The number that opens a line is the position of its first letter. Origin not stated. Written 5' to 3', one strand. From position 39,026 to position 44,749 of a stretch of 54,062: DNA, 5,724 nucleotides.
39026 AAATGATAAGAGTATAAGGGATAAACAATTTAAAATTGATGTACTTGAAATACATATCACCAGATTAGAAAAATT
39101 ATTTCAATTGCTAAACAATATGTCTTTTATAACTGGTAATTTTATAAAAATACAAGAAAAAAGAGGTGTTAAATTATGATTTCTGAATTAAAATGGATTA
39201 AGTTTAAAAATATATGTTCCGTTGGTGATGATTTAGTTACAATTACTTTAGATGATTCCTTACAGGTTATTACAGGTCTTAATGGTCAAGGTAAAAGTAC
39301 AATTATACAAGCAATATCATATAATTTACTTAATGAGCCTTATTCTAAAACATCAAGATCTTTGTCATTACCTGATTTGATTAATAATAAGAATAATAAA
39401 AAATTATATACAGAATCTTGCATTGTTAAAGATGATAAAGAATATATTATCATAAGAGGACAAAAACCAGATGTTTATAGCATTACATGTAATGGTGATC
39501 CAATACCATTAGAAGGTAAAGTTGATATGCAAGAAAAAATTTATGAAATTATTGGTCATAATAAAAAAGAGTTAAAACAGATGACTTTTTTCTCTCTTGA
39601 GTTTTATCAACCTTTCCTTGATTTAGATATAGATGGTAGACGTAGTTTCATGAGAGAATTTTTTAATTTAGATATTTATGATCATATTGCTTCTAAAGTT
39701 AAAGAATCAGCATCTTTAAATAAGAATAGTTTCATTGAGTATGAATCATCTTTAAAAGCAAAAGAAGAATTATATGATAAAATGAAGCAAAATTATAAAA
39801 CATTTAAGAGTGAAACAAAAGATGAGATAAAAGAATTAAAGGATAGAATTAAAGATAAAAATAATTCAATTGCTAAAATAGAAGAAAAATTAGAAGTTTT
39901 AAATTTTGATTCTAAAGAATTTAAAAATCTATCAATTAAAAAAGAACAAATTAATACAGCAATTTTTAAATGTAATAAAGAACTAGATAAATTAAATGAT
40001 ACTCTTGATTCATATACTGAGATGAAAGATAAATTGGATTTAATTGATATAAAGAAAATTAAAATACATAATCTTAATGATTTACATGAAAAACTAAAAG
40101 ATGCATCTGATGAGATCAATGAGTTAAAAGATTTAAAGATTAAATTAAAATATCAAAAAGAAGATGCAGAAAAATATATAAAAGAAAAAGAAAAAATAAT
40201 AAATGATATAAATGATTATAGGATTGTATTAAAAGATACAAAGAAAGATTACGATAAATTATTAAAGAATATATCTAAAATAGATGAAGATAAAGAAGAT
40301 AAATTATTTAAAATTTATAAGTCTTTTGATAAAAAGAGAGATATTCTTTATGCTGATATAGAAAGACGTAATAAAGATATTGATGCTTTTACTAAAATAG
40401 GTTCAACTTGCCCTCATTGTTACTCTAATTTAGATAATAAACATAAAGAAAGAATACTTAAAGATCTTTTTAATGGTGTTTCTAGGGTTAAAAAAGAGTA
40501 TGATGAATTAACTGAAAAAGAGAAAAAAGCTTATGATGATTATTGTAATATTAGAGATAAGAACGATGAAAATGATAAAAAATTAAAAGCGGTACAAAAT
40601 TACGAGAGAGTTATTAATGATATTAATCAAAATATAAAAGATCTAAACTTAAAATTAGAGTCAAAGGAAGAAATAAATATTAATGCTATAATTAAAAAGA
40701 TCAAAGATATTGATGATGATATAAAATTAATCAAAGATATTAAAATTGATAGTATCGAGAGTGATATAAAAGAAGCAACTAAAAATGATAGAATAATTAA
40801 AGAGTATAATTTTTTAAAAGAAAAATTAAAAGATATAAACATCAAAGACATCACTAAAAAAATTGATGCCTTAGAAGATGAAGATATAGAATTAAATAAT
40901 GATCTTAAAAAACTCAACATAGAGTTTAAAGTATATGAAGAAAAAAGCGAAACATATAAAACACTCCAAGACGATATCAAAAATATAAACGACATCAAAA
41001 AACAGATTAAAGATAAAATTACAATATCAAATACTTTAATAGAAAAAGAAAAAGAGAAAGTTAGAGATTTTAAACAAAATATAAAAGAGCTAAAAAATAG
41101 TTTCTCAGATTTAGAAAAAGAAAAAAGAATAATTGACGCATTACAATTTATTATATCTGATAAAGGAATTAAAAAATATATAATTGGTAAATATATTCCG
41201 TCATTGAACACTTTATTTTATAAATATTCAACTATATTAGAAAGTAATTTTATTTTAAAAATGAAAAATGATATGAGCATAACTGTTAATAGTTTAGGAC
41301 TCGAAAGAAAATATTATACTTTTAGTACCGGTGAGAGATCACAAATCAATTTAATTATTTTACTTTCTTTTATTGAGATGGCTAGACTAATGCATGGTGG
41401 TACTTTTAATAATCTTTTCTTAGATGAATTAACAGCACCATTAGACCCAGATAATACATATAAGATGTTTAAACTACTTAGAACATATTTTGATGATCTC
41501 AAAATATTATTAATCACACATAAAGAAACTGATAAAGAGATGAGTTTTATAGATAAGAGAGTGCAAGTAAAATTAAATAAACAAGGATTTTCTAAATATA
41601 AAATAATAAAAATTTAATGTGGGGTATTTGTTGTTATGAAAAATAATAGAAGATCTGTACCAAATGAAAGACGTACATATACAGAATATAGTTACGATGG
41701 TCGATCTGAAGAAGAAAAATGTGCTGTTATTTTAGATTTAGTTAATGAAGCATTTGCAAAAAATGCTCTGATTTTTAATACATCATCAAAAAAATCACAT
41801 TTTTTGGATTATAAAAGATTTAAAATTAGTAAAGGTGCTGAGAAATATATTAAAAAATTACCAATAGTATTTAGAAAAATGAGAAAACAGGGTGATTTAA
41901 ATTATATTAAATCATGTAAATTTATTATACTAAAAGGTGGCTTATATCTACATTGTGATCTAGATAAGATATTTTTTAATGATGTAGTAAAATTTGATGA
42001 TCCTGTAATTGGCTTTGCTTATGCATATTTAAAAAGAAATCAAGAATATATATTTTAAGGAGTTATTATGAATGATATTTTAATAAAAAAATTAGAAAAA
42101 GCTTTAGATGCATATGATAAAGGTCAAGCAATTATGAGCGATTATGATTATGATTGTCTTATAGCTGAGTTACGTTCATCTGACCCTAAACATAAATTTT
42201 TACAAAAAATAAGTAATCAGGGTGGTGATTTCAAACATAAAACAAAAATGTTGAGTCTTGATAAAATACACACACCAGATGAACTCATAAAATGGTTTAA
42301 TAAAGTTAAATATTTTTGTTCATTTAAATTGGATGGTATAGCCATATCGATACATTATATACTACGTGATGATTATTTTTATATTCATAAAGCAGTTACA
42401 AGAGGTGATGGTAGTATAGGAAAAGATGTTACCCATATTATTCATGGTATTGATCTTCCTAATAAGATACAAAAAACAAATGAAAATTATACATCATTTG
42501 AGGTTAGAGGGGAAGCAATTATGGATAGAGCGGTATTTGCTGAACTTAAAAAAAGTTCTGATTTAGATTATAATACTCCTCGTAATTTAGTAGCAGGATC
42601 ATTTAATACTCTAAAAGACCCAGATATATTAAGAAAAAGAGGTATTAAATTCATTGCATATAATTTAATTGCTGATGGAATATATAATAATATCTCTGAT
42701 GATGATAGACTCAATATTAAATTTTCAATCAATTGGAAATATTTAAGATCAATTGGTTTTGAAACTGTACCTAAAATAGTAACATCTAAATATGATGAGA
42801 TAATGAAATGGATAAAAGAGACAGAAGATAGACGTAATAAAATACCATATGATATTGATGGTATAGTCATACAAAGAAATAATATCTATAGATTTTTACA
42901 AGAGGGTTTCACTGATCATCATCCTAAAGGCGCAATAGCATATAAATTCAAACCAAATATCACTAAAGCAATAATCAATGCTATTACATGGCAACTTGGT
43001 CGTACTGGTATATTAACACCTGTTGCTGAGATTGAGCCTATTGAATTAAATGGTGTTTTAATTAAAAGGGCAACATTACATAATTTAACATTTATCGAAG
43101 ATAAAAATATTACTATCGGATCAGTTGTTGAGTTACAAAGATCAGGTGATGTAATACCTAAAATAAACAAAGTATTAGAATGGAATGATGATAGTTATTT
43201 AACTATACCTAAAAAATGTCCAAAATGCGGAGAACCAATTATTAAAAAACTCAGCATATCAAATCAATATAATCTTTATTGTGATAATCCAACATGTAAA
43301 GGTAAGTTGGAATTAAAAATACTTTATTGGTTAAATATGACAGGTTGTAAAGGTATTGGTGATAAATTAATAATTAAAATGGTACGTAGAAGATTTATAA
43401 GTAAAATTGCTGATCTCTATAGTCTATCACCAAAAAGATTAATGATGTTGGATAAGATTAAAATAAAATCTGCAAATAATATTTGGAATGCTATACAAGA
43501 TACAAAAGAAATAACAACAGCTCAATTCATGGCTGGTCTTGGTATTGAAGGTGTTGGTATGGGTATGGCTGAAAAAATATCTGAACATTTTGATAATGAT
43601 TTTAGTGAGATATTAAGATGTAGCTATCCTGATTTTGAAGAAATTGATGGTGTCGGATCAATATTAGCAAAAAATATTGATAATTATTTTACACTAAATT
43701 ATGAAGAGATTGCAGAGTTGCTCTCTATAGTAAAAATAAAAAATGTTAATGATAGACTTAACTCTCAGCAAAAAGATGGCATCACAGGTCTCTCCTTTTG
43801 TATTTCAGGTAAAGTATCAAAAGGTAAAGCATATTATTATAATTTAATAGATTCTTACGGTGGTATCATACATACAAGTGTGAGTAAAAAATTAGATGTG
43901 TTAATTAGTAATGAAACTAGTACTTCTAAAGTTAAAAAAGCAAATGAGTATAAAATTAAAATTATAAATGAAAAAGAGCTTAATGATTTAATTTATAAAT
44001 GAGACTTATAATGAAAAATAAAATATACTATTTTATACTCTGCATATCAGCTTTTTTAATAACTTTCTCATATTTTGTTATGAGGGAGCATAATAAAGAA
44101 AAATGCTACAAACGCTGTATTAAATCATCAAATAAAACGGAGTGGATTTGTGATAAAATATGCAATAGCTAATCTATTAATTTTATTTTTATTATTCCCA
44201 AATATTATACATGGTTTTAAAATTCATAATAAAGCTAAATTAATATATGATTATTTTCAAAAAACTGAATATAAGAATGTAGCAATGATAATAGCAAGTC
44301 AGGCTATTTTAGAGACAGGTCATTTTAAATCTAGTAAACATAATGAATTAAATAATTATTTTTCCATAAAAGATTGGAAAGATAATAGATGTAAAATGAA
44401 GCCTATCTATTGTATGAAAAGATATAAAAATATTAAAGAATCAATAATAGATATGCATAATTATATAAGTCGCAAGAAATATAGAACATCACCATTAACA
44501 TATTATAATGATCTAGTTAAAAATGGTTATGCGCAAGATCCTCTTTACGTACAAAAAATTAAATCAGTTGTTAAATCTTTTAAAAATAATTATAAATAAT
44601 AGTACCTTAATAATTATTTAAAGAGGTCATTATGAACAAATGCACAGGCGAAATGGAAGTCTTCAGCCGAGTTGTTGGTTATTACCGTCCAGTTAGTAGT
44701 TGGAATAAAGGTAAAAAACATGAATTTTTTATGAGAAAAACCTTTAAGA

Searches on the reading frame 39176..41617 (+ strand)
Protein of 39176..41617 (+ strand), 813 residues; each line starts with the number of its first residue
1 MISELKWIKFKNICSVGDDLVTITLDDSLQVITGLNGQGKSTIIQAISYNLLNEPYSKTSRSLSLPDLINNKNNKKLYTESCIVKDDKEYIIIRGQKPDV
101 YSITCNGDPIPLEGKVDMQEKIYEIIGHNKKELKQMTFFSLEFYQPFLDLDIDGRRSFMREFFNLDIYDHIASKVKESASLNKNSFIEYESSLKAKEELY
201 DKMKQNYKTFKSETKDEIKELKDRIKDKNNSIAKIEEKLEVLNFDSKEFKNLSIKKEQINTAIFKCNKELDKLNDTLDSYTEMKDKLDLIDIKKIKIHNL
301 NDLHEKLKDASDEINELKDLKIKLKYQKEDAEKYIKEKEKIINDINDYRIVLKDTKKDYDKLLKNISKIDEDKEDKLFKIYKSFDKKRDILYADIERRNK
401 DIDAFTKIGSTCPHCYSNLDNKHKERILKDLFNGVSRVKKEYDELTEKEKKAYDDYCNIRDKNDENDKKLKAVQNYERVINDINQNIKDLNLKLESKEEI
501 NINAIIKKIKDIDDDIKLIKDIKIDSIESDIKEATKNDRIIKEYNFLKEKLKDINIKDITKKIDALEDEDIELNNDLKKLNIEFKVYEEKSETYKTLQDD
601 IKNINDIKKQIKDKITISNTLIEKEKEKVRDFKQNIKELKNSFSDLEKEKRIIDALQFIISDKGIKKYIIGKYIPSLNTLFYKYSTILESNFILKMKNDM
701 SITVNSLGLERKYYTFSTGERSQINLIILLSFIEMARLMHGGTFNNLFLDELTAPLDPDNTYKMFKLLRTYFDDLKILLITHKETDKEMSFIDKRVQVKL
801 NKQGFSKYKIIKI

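Call 13: search_protein_families(library=pfam, proteins=[window:39176-41617:+], max_evalue=0.01)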
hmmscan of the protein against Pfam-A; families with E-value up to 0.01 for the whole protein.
window:39176-41617:+ (813 aa): 5 families
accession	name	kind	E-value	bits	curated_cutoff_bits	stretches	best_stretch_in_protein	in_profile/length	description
PF13476.12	AAA_23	-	5.2e-12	47.3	27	1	8-240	2-201/201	AAA domain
PF02463.25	SMC_N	-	2.3e-09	37.4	40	1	5-77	2-73/220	RecF/RecN/SMC N terminal domain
PF13555.12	AAA_29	-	0.00045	20.3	27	1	21-54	17-49/61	P-loop containing region of AAA domain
PF13558.12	SbcC_Walker_B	-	0.00061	20.4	27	1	709-769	26-89/90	SbcC/RAD50-like, Walker B motif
PF13175.12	AAA_15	-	0.0017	18.5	32.1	1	21-287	17-260/374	AAA ATPase domain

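Call 15: search_protein_families(library=phrogs, proteins=[window:39176-41617:+], max_evalue=0.001)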
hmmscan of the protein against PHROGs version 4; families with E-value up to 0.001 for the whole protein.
window:39176-41617:+ (813 aa): 2 families
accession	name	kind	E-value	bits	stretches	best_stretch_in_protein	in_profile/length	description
phrog_77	-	DNA, RNA and nucleotide metabolism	4.3e-78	264.8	3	5-287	298-598/967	SbcC-like subunit of palindrome specific endonuclease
phrog_1499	-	unknown function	9.3e-05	22.9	1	7-65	7-56/427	-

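Call 31: find_homologous_proteins(query=window:39176-41617:+, max_evalue=1e-30)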
Query window:39176-41617:+ (813 aa): 3 proteins with E <= 1e-30 among 8000 candidates.
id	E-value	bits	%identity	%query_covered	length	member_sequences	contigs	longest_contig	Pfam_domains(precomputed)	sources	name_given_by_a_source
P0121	0.0e+0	1335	100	81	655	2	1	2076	-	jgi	jgi:DNA repair exonuclease SbcCD ATPase subunit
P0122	3.4e-109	385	37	100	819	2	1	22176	PF13476.13,PF02463.26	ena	-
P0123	2.9e-31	127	25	38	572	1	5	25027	PF00005.34,PF13175.13,PF13476.13,PF13555.13,PF02463.26,PF13304.13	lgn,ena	-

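Call 32: find_encoding_contigs(protein=P0122, flank=10000, max_places=4)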
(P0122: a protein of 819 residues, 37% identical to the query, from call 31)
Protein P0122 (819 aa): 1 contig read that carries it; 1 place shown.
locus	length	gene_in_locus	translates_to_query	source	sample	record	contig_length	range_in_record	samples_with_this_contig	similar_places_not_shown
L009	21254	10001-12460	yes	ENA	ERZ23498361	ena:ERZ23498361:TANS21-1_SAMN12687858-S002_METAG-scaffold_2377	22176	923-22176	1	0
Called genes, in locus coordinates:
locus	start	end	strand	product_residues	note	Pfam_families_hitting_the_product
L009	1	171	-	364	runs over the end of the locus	?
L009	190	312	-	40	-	-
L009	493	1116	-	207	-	PF11649:T4_neck-protein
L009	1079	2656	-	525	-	PF04851:ResIII, PF00270:DEAD, PF18766:SWI2_SNF2, PF00271:Helicase_C, PF13307:Helicase_C_2 (faint)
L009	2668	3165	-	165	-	-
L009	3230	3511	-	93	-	-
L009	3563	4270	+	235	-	PF26809:Phage_T4_gp13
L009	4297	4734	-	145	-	-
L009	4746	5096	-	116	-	-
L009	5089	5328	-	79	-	-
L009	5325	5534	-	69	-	-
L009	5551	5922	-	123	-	-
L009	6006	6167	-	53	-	-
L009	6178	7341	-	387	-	PF05970:PIF1, PF13604:AAA_30, PF13245:AAA_19, PF13401:AAA_22 (weak), PF24883:NPHP3_N (weak), PF01443:Viral_helicase1, PF01443:Viral_helicase1, PF13538:UvrD_C_2, +2 more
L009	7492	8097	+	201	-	PF01325:Fe_dep_repress (faint), PF08279:HTH_11 (faint), PF13545:HTH_Crp_2 (faint), PF21984:DnaD_N (weak), PF13730:HTH_36 (weak), PF13412:HTH_24 (weak)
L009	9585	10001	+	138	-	-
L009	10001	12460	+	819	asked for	PF02463:SMC_N, PF13476:AAA_23 (weak)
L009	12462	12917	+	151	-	-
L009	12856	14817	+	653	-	PF01653:DNA_ligase_aden, PF12826:HHH_2 (faint), PF14520:HHH_5 (faint), PF03120:OB_DNA_ligase, PF00533:BRCT, PF12738:PTCB-BRCT (weak)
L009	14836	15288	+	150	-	PF01832:Glucosaminidase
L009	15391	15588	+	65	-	PF13597:NRDD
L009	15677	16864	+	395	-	PF02511:Thy1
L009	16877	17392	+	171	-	-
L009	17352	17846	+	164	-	PF00383:dCMP_cyt_deam_1, PF14437:MafB19-deam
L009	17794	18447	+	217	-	PF02223:Thymidylate_kin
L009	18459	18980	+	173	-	-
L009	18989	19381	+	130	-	-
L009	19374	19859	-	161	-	PF01510:Amidase_2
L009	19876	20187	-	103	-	PF00226:DnaJ (weak)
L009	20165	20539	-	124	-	-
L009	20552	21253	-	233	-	?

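Call 75: search_protein_families(library=pfam, proteins=[L009:7492-8097:+], max_evalue=1)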
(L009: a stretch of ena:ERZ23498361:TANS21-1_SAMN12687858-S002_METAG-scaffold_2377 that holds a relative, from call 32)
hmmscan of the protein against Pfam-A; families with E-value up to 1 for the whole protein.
L009:7492-8097:+ (201 aa): 28 families (the best 25 are shown)
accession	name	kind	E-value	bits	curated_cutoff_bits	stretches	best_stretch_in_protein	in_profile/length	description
PF13730.12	HTH_36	-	5.4e-10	39.4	25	2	134-187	2-55/55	Helix-turn-helix domain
PF08279.18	HTH_11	-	1.7e-08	34.7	25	1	141-184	1-42/55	HTH domain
PF13545.12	HTH_Crp_2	-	6.5e-06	26.5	27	1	142-188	3-53/70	Crp-like helix-turn-helix domain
PF13412.12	HTH_24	-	6.5e-06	26.1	21.9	1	157-187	17-47/48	Winged helix-turn-helix DNA-binding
PF01325.25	Fe_dep_repress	-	1.1e-05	26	26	1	158-190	23-55/60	Iron dependent repressor, N-terminal DNA binding domain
PF21984.2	DnaD_N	-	1.2e-05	25.9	27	1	133-200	12-78/101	DnaD N-terminal domain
PF08281.18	Sigma70_r4_2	-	0.00028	20.9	25.7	1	156-178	25-47/54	Sigma-70, region 4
PF13384.12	HTH_23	-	0.0014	18.8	24.6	1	158-180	18-40/50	Homeodomain-like domain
PF13404.12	HTH_AsnC-type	-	0.0031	17.7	27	1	157-181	17-41/42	AsnC-type helix-turn-helix domain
PF01978.25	TrmB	-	0.0033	17.7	25.6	1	158-189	23-54/68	Sugar-specific transcriptional regulator TrmB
PF00196.25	GerE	-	0.0033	17.4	23.5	1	158-182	18-42/57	Bacterial regulatory proteins, luxR family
PF02082.26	Rrf2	-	0.0059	17.2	30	1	151-188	17-54/132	Iron-dependent Transcriptional regulator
PF01047.28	MarR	-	0.011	16.1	24.6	1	157-189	17-49/59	MarR family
PF13936.12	HTH_38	-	0.019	15.1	27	1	157-179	20-42/44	Helix-turn-helix domain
PF00392.27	GntR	-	0.035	14.2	27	1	160-190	27-57/64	Bacterial regulatory proteins, gntR family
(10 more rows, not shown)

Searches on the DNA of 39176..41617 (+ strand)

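Call 100: search_dna_similar(query=L009:8098-9584:+, collection=phages, mode=distant, max_evalue=0.01, max_rows=10)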
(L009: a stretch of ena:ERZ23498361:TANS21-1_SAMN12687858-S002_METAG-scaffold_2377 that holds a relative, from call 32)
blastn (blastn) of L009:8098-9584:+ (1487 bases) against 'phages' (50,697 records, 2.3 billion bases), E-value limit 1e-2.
No match.

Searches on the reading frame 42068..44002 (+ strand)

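Call 13: search_protein_families(library=pfam, proteins=[window:42068-44002:+], max_evalue=0.01)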
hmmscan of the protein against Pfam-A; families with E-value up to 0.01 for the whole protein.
window:42068-44002:+ (644 aa): 7 families
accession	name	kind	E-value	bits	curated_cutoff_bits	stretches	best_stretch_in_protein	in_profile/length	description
PF01653.23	DNA_ligase_aden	-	5.6e-44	151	27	1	55-296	7-252/253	NAD-dependent DNA ligase adenylation domain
PF03120.22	DNA_ligase_OB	-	7e-26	90.4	32.9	1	302-371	3-72/79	NAD-dependent DNA ligase OB-fold domain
PF00533.33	BRCT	-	3.1e-12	47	21.3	1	573-642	7-78/78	BRCA1 C Terminus (BRCT) domain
PF12826.13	HHH_2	-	1.3e-07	32.1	27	1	487-542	2-56/64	Helix-hairpin-helix motif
PF14520.12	HHH_5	-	1.8e-07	31.9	27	0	426-478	6-57/57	Helix-hairpin-helix domain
PF12738.14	PTCB-BRCT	-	4.1e-06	27.1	22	1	576-634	2-60/63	twin BRCT domain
PF16589.12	BRCT_2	-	3.2e-05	24.6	27.3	1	573-635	4-67/86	BRCT domain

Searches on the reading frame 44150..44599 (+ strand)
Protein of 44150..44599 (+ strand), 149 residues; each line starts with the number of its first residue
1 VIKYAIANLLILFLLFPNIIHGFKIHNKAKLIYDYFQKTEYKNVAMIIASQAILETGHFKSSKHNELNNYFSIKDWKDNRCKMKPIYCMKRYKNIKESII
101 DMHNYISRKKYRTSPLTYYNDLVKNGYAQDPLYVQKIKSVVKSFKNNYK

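Call 62: search_protein_families(library=pfam, proteins=[window:44150-44599:+], max_evalue=0.001)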
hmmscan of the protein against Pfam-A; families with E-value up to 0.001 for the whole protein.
window:44150-44599:+ (149 aa): 1 family
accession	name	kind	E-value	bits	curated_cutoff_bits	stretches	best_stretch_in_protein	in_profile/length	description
PF01832.25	Glucosaminidase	-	6.3e-17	62.8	30.2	1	40-145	10-122/123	Mannosyl-glycoprotein endo-beta-N-acetylglucosaminidase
